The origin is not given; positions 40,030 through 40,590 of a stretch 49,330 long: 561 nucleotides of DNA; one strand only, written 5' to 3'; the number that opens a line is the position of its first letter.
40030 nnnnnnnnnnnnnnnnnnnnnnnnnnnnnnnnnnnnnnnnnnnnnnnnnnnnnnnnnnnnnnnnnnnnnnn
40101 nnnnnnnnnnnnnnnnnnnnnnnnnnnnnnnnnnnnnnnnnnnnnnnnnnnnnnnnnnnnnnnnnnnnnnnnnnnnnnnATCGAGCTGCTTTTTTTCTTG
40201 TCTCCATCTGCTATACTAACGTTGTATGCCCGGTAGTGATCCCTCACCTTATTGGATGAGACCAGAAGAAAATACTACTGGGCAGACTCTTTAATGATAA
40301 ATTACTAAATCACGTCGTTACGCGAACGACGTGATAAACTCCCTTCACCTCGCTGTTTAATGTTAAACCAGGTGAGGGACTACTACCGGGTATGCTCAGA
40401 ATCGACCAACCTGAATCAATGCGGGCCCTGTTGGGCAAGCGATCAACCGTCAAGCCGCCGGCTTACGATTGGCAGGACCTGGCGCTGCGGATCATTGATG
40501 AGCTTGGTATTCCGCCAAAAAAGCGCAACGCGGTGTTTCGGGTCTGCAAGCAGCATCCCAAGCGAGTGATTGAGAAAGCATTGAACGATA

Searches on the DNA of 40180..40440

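Call 43: search_rna_families(source=window, start=40180, end=40440, threshold=evalue, max_evalue=5)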
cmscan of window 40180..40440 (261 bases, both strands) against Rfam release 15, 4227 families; matches with E-value up to 5: 0.
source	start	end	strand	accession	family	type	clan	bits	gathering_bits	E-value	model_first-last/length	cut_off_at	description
